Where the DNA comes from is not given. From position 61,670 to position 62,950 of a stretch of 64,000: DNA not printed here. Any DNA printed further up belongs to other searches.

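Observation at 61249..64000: Unusual three-gene operon: SDR reductase fused to an intact NadR kinase domain, then NadR-like NMNAT with a dead kinase P-loop, then a membrane-anchored EndoU-like RNase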

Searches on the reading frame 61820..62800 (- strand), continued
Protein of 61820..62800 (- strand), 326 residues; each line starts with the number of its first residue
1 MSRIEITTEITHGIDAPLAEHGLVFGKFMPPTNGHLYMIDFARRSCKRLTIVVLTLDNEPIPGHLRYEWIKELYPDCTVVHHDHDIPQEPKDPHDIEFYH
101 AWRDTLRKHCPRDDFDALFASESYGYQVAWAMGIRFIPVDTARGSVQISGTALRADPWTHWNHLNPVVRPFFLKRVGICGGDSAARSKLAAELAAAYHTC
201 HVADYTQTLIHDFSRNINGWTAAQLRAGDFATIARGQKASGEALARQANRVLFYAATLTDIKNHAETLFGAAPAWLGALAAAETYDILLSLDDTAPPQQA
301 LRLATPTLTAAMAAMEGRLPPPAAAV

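Call 19: search_solved_structures(query=window:61820-62800:-, max_evalue=0.01, show_alignments=2)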
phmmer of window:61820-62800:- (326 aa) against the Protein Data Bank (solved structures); distinct sequences matched with E-value up to 0.01: 4.
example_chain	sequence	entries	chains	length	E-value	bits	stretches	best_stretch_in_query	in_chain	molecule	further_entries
8x7f_A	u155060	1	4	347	5.5e-19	72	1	22-296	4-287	Trifunctional NAD biosynthesis/regulator protein NadR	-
9x6f_A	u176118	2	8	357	1.7e-17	67.1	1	20-295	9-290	Nicotinamide-nucleotide adenylyltransferase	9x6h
1lw7_A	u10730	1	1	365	5.8e-14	55.5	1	22-291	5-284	TRANSCRIPTIONAL REGULATOR NADR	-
6gye_A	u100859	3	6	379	3.5e-08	36.5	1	22-250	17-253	Nicotinamide-nucleotide adenylyltransferase NadR family / Ribosylnicotinamide kinase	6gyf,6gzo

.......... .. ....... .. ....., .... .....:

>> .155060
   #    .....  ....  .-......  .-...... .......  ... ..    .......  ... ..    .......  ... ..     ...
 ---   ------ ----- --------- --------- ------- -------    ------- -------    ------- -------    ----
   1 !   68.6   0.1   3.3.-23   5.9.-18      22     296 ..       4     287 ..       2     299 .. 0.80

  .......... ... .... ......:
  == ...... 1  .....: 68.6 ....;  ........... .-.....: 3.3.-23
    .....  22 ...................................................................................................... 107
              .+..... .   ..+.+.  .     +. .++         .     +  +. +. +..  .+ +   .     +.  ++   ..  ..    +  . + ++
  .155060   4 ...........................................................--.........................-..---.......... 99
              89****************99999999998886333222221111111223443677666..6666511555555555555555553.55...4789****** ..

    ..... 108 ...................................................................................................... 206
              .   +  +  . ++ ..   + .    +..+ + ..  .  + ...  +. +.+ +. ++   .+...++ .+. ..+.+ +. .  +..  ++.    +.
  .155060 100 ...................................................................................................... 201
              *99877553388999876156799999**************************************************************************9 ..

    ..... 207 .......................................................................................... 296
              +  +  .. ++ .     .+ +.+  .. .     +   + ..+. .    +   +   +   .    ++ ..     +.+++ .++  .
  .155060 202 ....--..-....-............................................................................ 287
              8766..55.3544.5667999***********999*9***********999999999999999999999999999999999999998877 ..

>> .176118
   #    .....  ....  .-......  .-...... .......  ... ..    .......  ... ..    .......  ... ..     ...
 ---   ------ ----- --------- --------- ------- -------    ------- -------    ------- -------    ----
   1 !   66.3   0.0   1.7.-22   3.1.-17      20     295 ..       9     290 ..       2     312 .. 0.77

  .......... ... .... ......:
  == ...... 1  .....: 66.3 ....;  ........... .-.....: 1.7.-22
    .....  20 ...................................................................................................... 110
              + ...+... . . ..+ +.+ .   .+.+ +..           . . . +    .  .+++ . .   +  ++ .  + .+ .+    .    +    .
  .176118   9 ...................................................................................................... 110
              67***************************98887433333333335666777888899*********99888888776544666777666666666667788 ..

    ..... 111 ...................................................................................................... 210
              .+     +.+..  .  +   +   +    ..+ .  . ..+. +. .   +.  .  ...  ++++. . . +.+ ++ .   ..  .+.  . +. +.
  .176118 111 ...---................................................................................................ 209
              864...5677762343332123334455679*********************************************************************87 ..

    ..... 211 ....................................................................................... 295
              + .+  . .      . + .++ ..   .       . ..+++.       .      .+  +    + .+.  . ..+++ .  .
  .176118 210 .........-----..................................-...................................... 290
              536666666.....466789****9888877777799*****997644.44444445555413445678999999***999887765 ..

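Call 21: find_related_loci(query=A1, collection=genome_contigs, flank=10000)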
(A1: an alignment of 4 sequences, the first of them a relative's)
Query A1 (1124 aa) in genome_contigs; peptide patterns used: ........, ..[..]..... (x = any residue, [..] = any of these).
191 stretches matched a pattern; 49 encode a relative of the query (tblastn E <= 1e-3); 49 distinct loci.
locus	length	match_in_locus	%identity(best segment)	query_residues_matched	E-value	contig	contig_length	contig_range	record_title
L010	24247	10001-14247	100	1-1124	0e+0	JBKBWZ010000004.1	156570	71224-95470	MAG: Alphaproteobacteria bacterium isolate 21H_022.bin.44 NODE_107_length_156570_cov_8.739410, whole genome shotgun sequ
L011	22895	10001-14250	70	1-1124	0e+0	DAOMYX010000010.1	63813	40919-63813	MAG TPA_asm: Alphaproteobacteria bacterium isolate AMR_MDS_5615 NODE_186_length_63813_cov_20.962201, whole genome shotgu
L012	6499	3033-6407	70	1-1124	0e+0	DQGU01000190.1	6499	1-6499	MAG TPA_asm: Rhodospirillaceae bacterium isolate UBA8982 contig_64194, whole genome shotgun sequence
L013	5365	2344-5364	73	1-1007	0e+0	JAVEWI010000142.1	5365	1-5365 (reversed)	MAG: Bdellovibrionales bacterium isolate BF4_141 NODE_55223_length_5365_cov_4.827797_Biofilm4, whole genome shotgun sequ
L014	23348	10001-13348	67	1-1117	0e+0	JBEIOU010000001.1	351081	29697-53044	MAG: Micavibrio sp. isolate Sample-106-S6-bin-24 Sample_106_S6-bin_24-k141_802975, whole genome shotgun sequence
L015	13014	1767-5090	56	5-1118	0e+0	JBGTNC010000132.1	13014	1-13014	MAG: Alphaproteobacteria bacterium isolate JTS-RE379 k141_2839021, whole genome shotgun sequence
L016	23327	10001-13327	54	3-1122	0e+0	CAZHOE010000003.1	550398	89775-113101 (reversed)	MAG TPA_asm: uncultured Micavibrio sp. isolate SRP062349_co2_98 genome assembly, contig: NODE_7_length_550398_cov_25.314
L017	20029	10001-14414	50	5-1114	0e+0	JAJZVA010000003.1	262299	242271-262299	MAG: Proteobacteria bacterium isolate SKS4.bin7 NODE_31_length_262299_cov_12.449194, whole genome shotgun sequence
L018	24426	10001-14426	49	4-1112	0e+0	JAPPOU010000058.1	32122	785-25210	MAG: Alphaproteobacteria bacterium isolate SB9155_S4_bin_4 NODE_157_length_32122_cov_9.36227, whole genome shotgun seque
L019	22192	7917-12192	51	21-1118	0e+0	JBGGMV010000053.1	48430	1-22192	MAG: Alphaproteobacteria bacterium isolate bin.025 k141_2156744, whole genome shotgun sequence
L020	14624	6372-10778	51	5-1122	0e+0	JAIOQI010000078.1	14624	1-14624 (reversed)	MAG: Alphaproteobacteria bacterium isolate LakeFargette_0920_ALND_MAG_58_11 LacPavin_0920_ALND_scaffold_915114, whole ge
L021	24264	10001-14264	51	21-1118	0e+0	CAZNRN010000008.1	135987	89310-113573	MAG TPA_asm: uncultured Micavibrio sp. isolate binchicken_co199_124 genome assembly, contig: NODE_159_length_135987_cov_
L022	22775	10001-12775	49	3-943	0e+0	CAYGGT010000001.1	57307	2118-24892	MAG TPA_asm: uncultured Rhodospirillaceae bacterium isolate ERP113451_co1_165 genome assembly, contig: NODE_406_length_5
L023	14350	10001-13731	43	5-1114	0e+0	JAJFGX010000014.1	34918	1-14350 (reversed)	MAG: Alphaproteobacteria bacterium isolate OFTM170 OFTM170_13, whole genome shotgun sequence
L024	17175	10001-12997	40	1-940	0e+0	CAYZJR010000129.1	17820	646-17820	MAG TPA_asm: uncultured Candidatus Obscuribacterales bacterium isolate SRP287051_co1_159 genome assembly, contig: NODE_4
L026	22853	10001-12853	42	5-949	0e+0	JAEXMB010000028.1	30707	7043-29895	MAG: Proteobacteria bacterium isolate OH_HBlB_32 k127_1385844, whole genome shotgun sequence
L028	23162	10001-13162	35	5-937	3e-154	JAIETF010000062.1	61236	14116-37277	MAG: Candidatus Obscuribacterales bacterium isolate time.spades.CONCOCT.1kb_020 c_000000000096, whole genome shotgun seq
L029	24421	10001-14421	51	3-1123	0e+0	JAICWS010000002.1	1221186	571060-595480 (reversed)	MAG: Alphaproteobacteria bacterium isolate LS_FP_2_bin.61 k141_1306701_length_1221186_cov_27.3567, whole genome shotgun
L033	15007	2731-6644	35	1-1116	3e-138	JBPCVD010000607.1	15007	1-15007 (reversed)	MAG: Rubripirellula sp. isolate MAG_seacave_38 S1Ck127_14213551, whole genome shotgun sequence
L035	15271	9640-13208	33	52-1124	7e-133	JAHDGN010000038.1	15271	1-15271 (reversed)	MAG: Akkermansiaceae bacterium isolate MAG-47 RZ_11082, whole genome shotgun sequence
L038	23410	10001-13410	32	5-1111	3e-91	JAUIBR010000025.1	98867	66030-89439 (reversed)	MAG: bacterium isolate 6_bin.52 NODE_366_length_98867_cov_1.461009, whole genome shotgun sequence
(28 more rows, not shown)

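Call 26: search_protein_families(library=pfam, proteins=[L017:9168-9995:+, L035:8674-9552:+, L033:1724-2734:+, L018:4388-5392:+, L018:3434-4132:+, L029:14664-16088:+, L033:6684-7592:+, L038:14693-15709:+, L038:13467-14156:+, L017:14725-15318:+], max_evalue=0.01)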
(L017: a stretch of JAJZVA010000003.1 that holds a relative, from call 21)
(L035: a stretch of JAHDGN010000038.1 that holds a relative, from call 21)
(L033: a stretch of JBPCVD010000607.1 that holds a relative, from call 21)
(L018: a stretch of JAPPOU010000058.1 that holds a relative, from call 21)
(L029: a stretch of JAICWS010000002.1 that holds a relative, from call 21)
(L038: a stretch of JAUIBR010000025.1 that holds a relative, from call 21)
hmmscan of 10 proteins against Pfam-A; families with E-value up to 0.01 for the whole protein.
L017:9168-9995:+ (275 aa): 2 families
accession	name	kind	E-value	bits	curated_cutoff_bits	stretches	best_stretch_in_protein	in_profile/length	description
PF05721.19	PhyH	-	1.1e-08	36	22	1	119-236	104-212/213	Phytanoyl-CoA dioxygenase (PhyH)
PF13759.12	2OG-FeII_Oxy_5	-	0.0012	19.6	27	1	201-240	61-100/101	Putative 2OG-Fe(II) oxygenase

L035:8674-9552:+ (292 aa): 0 families

L033:1724-2734:+ (336 aa): 1 family
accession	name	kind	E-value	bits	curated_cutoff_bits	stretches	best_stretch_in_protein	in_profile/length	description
PF05721.19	PhyH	-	0.0047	17.7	22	0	124-286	51-204/213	Phytanoyl-CoA dioxygenase (PhyH)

L018:4388-5392:+ (334 aa): 2 families
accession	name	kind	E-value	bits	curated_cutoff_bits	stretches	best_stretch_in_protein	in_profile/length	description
PF07722.19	Peptidase_C26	-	1.2e-31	110.7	20.5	1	70-284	49-219/219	Peptidase C26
PF00117.34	GATase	-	1.5e-07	31.7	22.8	1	119-183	58-120/190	Glutamine amidotransferase class-I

L018:3434-4132:+ (232 aa): 0 families

L029:14664-16088:+ (474 aa): 0 families

L033:6684-7592:+ (302 aa): 0 families

L038:14693-15709:+ (338 aa): 8 families
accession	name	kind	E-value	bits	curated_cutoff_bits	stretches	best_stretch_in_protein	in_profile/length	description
PF02230.22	Abhydrolase_2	-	1.9e-06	28.3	23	1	147-233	87-176/217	Phospholipase/Carboxylesterase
PF20434.5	BD-FAE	-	3.6e-05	23.8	26.8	0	52-111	3-54/215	BD-FAE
PF00326.27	Peptidase_S9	-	0.00088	19.3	22.6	0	152-181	50-79/213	Prolyl oligopeptidase family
PF01738.24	DLH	-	0.0016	18.5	21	1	139-226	70-156/217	Dienelactone hydrolase family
PF08840.17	BAAT_C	-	0.0022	18.5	20.9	1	146-217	2-73/210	BAAT / Acyl-CoA thioester hydrolase C terminal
PF12146.15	Hydrolase_4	-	0.0054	16.5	27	1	150-268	55-165/239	Serine aminopeptidase, S33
PF07859.19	Abhydrolase_3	-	0.0064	16.7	25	0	156-192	62-102/210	alpha/beta hydrolase fold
PF05448.18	AXE1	-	0.0068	15.6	21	0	153-195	163-205/321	Acetyl xylan esterase (AXE1)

L038:13467-14156:+ (229 aa): 1 family
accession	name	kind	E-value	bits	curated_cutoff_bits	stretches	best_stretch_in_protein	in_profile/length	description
PF13398.12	Peptidase_M50B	-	1.3e-48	165.8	26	1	18-213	3-199/201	Peptidase M50B-like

L017:14725-15318:+ (197 aa): 1 family
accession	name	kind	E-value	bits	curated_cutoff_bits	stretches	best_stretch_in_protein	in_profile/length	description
PF00571.33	CBS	-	2.3e-15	57.1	24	2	40-90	5-55/57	CBS domain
